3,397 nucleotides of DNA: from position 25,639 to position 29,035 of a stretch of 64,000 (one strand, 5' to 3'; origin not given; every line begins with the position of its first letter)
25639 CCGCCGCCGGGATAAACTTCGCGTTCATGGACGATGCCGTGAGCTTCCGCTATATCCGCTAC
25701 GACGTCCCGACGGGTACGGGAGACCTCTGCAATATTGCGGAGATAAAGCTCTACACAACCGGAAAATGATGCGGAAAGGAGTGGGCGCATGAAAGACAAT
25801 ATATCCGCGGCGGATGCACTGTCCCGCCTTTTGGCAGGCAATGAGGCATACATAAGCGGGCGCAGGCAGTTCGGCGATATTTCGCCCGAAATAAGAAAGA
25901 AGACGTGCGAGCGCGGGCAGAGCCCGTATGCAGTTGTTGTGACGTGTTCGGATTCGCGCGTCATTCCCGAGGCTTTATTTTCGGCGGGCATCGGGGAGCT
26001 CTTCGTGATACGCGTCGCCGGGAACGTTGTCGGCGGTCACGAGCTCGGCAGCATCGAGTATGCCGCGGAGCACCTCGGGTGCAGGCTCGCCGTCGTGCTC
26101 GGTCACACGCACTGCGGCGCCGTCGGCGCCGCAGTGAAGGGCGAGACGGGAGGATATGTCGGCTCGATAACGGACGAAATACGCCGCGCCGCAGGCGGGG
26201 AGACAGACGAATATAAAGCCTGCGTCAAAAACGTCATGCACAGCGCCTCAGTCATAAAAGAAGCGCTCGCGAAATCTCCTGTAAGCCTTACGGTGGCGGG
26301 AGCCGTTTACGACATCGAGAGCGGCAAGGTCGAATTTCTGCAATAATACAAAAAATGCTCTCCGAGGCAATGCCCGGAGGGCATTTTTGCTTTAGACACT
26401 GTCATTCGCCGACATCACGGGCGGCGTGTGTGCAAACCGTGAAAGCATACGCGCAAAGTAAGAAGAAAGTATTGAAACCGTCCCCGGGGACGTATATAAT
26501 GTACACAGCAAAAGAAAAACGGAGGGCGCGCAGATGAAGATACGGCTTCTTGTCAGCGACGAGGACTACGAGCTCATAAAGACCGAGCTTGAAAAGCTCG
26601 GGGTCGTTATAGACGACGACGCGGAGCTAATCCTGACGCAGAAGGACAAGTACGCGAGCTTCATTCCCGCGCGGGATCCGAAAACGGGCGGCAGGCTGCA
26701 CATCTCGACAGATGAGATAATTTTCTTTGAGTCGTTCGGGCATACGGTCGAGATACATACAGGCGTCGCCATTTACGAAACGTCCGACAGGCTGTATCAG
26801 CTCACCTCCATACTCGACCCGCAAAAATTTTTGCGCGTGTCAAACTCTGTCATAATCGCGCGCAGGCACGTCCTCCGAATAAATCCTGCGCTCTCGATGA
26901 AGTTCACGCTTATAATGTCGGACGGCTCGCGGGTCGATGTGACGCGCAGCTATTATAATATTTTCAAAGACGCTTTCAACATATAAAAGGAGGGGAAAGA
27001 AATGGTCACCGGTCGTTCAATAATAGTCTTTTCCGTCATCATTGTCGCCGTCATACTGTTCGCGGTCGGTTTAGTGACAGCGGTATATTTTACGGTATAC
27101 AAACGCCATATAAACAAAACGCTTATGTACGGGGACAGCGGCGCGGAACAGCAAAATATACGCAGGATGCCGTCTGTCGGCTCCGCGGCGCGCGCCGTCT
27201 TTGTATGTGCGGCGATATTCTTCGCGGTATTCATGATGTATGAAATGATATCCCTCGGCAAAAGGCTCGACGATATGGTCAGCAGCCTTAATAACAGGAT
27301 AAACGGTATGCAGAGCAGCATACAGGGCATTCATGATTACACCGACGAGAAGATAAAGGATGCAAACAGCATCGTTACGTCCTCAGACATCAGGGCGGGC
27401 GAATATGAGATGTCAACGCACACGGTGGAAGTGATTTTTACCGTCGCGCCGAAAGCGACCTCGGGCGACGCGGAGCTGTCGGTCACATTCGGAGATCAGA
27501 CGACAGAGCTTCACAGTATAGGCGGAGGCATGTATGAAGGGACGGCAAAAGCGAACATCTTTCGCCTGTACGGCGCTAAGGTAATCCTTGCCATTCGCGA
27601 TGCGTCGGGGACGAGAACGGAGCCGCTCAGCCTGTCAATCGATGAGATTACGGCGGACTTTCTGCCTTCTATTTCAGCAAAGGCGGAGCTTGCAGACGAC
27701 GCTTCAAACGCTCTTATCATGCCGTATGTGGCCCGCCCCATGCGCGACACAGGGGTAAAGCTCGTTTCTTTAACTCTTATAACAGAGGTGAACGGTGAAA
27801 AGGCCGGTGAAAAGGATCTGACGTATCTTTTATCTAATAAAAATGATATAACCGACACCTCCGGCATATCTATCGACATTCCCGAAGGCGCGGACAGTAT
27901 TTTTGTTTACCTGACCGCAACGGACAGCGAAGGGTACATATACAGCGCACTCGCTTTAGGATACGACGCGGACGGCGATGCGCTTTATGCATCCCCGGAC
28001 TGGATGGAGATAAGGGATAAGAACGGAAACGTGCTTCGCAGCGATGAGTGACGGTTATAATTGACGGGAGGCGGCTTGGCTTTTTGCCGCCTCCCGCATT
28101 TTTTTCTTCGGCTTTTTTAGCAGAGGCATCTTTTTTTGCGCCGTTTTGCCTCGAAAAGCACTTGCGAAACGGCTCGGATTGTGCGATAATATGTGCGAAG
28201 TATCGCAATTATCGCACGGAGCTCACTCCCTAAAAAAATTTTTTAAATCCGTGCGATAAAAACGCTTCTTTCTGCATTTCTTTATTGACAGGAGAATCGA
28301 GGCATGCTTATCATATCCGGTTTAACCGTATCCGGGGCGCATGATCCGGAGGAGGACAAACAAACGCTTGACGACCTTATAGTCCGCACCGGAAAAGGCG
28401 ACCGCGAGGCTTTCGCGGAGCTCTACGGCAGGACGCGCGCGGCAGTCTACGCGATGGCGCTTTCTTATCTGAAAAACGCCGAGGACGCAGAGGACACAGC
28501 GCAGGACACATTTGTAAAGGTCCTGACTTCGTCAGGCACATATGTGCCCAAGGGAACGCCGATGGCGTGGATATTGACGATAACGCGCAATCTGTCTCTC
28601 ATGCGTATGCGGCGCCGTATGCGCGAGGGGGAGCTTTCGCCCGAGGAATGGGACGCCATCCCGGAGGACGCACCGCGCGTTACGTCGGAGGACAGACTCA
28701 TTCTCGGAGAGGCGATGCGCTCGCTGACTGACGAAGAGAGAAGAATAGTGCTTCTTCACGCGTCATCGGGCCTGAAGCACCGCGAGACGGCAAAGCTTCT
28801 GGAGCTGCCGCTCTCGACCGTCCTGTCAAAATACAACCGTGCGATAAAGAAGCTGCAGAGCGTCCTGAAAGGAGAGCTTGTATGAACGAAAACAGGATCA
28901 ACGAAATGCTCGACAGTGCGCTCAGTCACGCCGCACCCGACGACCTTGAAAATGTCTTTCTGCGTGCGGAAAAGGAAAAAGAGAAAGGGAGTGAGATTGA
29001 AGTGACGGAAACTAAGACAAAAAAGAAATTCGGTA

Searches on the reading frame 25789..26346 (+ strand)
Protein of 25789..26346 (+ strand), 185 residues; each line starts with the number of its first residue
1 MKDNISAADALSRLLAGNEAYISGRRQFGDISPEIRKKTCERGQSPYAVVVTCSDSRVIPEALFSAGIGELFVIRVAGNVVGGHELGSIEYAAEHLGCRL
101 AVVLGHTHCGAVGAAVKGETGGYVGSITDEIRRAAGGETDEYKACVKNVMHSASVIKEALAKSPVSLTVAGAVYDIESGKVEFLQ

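Call 47: search_protein_families(library=pfam, proteins=[window:25789-26346:+], max_evalue=0.001)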
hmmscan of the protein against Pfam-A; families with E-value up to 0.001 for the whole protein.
window:25789-26346:+ (185 aa): 1 family
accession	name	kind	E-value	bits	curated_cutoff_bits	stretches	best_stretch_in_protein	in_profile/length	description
PF00484.24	Pro_CA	-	4.1e-31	108.8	25.7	1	48-181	1-156/156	Carbonic anhydrase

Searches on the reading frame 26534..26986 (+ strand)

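Call 47: search_protein_families(library=pfam, proteins=[window:26534-26986:+], max_evalue=0.001)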
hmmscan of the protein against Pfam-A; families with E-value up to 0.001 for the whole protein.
window:26534-26986:+ (150 aa): 1 family
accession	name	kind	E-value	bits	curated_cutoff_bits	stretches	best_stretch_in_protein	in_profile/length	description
PF04397.21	LytTR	-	6e-18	65.3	22.6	1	56-148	5-97/98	LytTr DNA-binding domain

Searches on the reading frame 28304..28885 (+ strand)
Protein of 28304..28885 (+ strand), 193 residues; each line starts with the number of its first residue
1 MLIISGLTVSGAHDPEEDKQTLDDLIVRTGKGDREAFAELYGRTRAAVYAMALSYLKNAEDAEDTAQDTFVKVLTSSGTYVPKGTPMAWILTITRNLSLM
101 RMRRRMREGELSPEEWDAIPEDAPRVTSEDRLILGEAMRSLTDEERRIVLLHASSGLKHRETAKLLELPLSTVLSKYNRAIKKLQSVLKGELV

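Call 47: search_protein_families(library=pfam, proteins=[window:28304-28885:+], max_evalue=0.001)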
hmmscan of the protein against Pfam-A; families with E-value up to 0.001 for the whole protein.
window:28304-28885:+ (193 aa): 3 families
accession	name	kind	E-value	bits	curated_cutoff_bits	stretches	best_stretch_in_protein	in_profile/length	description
PF04542.20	Sigma70_r2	-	1e-13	51.3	24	1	40-107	1-70/71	Sigma-70 region 2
PF08281.18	Sigma70_r4_2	-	9.2e-10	38.5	25.7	1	132-184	2-54/54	Sigma-70, region 4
PF04545.22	Sigma70_r4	-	7.2e-06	25.9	24.1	1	137-185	1-49/50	Sigma-70, region 4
